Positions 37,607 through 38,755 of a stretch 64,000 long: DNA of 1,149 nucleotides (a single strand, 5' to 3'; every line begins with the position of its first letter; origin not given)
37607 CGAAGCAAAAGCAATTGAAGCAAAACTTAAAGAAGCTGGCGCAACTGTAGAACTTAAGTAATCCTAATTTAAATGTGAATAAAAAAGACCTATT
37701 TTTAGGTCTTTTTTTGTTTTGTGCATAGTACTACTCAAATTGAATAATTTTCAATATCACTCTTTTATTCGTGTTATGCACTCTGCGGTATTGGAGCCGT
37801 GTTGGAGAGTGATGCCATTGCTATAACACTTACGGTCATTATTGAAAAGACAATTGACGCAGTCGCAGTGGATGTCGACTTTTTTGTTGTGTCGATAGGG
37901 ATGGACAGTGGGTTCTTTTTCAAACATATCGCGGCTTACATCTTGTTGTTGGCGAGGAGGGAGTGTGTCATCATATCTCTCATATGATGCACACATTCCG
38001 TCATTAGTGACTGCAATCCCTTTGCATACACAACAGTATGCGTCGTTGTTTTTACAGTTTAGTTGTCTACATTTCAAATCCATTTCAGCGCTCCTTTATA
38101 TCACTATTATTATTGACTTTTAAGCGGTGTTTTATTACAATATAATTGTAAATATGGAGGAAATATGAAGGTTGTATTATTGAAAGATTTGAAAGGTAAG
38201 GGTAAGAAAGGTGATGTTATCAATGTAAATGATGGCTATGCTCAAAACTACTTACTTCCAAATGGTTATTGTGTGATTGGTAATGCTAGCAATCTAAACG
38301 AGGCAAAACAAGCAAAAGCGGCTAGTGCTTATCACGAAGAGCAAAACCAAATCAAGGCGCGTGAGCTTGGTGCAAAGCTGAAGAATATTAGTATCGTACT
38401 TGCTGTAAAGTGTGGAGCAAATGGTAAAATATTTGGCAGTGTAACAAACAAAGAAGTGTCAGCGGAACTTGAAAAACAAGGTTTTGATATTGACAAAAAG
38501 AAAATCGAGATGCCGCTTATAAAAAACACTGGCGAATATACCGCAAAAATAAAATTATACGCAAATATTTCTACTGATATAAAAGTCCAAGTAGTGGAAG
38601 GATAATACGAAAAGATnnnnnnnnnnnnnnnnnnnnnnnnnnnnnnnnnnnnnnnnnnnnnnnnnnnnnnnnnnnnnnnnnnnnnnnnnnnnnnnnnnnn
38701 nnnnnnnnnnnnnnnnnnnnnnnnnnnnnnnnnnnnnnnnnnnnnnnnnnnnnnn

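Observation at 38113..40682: rplI-linked cassette of a DUF4178-like ORF, a PNPOx-fold protein and a radical SAM/SPASM enzyme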

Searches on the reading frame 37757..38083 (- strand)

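Call 3: search_protein_families(library=pfam, proteins=[window:37757-38083:-], max_evalue=0.1)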
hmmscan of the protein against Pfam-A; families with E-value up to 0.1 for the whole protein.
window:37757-38083:- (108 aa): 1 family
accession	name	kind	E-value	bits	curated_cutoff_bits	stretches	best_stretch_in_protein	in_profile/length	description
PF07561.16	DUF1540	-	0.0015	19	22.1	1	71-102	1-32/40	Domain of Unknown Function (DUF1540)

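Call 4: search_protein_families(library=ncbifam, proteins=[window:37757-38083:-], max_evalue=0.1)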
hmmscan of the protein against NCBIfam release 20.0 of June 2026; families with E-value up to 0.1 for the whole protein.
window:37757-38083:- (108 aa): 0 families

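Call 45: search_protein_families(library=ncbifam, proteins=[window:37757-38083:-], max_evalue=0.001)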
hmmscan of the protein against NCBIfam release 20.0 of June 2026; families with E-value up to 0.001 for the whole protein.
window:37757-38083:- (108 aa): 0 families

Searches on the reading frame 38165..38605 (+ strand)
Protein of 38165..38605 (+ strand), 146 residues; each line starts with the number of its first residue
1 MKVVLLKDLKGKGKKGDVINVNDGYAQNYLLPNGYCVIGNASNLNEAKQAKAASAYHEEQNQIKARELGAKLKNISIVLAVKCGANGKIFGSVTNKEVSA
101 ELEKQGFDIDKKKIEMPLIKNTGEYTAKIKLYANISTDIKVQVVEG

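Call 3: search_protein_families(library=pfam, proteins=[window:38165-38605:+], max_evalue=0.1)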
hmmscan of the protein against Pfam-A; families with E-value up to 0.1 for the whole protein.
window:38165-38605:+ (146 aa): 2 families
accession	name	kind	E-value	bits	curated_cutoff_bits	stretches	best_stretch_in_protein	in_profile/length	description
PF03948.19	Ribosomal_L9_C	-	1e-26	93.6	23.2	1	64-145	2-86/86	Ribosomal protein L9, C-terminal domain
PF01281.25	Ribosomal_L9_N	-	7.2e-19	67.5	20.7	1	1-46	1-46/47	Ribosomal protein L9, N-terminal domain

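Call 4: search_protein_families(library=ncbifam, proteins=[window:38165-38605:+], max_evalue=0.1)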
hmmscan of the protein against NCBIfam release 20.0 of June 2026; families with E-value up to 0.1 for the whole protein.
window:38165-38605:+ (146 aa): 2 families
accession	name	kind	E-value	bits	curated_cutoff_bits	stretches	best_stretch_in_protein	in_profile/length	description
TIGR00158.1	L9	equivalog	4.9e-39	134.2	58.6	1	1-145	1-147/148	50S ribosomal protein L9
NF011110.0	PRK14538.1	equivalog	7.8e-23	80.5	707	1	1-145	689-834/838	putative bifunctional signaling protein/50S ribosomal protein L9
